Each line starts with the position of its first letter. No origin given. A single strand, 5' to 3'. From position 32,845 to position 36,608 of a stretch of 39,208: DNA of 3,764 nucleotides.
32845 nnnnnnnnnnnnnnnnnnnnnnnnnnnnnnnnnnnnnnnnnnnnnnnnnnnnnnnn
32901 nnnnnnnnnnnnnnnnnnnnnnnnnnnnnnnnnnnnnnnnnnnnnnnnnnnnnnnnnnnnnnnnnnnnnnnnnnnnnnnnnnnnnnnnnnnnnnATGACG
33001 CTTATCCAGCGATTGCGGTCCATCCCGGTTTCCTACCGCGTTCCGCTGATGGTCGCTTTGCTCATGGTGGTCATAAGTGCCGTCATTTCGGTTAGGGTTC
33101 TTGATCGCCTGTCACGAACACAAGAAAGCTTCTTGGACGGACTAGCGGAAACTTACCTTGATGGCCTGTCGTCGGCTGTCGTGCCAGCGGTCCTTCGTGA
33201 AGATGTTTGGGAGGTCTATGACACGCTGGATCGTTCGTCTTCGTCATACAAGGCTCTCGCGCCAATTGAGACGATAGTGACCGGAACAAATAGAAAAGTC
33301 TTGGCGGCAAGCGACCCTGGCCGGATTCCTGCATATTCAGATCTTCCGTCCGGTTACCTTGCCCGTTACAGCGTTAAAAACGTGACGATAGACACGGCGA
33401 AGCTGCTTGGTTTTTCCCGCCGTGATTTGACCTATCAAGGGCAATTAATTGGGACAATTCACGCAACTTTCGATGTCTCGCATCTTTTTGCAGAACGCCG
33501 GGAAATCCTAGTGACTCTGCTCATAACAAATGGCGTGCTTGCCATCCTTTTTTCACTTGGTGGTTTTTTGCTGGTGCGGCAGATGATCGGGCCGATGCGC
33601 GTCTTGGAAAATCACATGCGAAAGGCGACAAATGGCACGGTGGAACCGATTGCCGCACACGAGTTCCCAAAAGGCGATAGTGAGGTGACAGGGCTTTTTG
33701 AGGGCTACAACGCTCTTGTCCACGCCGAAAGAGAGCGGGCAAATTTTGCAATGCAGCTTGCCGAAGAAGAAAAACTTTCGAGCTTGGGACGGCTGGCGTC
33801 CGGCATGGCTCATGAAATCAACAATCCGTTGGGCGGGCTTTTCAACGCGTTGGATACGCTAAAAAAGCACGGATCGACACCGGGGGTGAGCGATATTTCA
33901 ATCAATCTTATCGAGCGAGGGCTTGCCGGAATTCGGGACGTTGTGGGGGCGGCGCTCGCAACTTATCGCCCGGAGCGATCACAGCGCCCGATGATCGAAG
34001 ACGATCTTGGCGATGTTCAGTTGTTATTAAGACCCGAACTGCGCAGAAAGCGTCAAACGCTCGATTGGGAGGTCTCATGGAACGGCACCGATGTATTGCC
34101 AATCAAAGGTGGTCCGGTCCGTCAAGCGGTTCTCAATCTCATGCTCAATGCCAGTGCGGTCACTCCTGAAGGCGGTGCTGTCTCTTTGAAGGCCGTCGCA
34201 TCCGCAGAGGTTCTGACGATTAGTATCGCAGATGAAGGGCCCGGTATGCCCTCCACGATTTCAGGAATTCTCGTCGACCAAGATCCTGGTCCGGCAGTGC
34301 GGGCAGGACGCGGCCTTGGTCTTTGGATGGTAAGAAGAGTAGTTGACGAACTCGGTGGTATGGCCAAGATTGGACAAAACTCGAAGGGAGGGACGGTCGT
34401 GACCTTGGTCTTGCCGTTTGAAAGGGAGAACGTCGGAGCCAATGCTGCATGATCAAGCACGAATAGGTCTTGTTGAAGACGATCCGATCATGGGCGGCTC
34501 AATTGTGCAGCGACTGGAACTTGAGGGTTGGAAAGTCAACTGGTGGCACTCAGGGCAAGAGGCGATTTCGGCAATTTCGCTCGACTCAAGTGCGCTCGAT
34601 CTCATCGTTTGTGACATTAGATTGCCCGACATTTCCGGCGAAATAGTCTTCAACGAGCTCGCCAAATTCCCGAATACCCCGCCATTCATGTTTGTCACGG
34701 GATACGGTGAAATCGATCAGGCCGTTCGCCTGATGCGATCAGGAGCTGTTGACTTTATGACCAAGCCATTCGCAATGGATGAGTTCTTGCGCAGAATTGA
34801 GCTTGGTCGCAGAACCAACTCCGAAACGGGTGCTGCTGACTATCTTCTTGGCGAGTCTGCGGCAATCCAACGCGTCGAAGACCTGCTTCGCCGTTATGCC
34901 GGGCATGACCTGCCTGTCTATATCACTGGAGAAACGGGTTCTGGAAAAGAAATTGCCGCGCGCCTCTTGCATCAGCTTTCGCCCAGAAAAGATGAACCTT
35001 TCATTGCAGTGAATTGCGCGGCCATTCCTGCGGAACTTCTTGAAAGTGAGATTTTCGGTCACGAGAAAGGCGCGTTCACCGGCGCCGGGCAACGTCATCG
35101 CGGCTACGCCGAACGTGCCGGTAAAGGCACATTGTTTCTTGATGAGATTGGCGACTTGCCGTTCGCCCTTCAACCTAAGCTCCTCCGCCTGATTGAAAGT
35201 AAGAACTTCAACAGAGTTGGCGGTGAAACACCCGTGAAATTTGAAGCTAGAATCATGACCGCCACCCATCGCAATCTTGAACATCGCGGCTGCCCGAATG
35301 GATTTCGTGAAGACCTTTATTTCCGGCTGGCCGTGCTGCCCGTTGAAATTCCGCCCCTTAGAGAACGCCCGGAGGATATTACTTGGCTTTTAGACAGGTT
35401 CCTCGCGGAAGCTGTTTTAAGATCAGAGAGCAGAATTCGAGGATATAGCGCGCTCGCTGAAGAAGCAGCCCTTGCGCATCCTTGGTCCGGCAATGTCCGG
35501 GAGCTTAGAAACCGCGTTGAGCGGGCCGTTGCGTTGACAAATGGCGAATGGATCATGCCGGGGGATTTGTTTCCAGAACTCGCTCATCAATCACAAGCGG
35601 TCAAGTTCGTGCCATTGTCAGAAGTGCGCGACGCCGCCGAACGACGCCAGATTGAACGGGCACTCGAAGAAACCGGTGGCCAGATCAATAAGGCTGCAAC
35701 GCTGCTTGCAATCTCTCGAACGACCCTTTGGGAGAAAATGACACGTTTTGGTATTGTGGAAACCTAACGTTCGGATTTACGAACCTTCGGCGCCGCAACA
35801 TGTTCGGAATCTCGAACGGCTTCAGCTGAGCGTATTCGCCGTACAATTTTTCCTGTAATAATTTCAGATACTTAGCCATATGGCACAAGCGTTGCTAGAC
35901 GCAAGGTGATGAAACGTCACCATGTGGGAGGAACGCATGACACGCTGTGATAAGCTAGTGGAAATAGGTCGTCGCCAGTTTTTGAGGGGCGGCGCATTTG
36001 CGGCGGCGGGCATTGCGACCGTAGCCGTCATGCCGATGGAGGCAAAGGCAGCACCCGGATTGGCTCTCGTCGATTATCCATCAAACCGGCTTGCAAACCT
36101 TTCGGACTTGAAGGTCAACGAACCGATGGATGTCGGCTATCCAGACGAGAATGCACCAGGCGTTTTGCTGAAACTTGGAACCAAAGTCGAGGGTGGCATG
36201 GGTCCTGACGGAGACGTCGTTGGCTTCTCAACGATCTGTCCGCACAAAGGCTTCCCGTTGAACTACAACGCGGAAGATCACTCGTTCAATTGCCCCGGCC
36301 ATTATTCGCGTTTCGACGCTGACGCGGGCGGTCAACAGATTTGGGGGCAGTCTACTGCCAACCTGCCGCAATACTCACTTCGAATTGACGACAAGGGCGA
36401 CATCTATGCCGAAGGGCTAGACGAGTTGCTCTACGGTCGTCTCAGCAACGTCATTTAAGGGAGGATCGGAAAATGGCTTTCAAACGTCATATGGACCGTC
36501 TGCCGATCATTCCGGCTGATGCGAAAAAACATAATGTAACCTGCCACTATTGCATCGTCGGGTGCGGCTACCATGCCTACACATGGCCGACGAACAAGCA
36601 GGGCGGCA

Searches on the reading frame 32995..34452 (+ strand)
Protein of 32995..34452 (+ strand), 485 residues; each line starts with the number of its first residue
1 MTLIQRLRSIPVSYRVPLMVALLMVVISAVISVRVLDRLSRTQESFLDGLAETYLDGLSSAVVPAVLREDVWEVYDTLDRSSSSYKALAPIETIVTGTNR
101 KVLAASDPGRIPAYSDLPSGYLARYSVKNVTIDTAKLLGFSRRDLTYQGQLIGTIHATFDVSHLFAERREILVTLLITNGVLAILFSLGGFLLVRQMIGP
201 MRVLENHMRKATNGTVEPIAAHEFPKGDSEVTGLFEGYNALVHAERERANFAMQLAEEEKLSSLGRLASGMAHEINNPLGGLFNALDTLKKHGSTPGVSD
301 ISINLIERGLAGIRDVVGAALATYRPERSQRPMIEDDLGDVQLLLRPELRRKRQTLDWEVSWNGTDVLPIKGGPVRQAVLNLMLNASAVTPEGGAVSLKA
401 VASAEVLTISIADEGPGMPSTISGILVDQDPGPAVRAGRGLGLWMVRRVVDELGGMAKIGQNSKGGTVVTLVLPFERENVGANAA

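Call 7: search_protein_families(library=pfam, proteins=[window:32995-34452:+], max_evalue=0.001)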
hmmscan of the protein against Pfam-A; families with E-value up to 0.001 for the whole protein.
window:32995-34452:+ (485 aa): 4 families
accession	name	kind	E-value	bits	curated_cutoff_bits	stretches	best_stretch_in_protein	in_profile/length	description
PF02518.31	HATPase_c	-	7.2e-14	52.6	26.4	1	375-476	6-110/111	Histidine kinase-, DNA gyrase B-, and HSP90-like ATPase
PF13581.12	HATPase_c_2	-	1.4e-05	25.6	27.4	1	385-472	46-126/127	Histidine kinase-like ATPase domain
PF00512.31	HisKA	-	5.2e-05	23.6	26.9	1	264-308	2-45/66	His Kinase A (phospho-acceptor) domain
PF10090.15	HPTransfase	-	0.00047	20.4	22.9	1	342-455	5-113/123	Histidine phosphotransferase C-terminal domain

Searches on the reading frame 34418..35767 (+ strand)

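Call 7: search_protein_families(library=pfam, proteins=[window:34418-35767:+], max_evalue=0.001)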
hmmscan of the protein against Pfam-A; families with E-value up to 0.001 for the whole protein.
window:34418-35767:+ (449 aa): 6 families
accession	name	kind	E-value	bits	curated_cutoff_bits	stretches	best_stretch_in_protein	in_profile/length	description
PF00158.32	Sigma54_activat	-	1.4e-61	207.5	20.2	1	144-309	2-167/168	Sigma-54 interaction domain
PF14532.12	Sigma54_activ_2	-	1e-21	78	25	1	144-314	1-138/138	Sigma-54 interaction domain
PF00072.30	Response_reg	-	4.1e-21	75.7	30.2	1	18-127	3-110/111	Response regulator receiver domain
PF25601.1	AAA_lid_14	-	1.4e-19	70.1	27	1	315-394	1-80/87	AAA+ ATPase lid domain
PF02954.25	HTH_8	-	2.7e-11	43.5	22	1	407-444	5-42/42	Bacterial regulatory protein, Fis family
PF07728.20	AAA_5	-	0.0004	20.8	22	1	167-278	2-116/139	AAA domain (dynein-related subfamily)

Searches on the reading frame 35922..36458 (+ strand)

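Call 7: search_protein_families(library=pfam, proteins=[window:35922-36458:+], max_evalue=0.001)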
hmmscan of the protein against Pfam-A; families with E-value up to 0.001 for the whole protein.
window:35922-36458:+ (178 aa): 1 family
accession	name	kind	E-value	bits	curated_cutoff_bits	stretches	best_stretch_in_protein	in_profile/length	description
PF00355.32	Rieske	-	1.4e-07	31.7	20.3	1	95-151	32-87/88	Rieske [2Fe-2S] domain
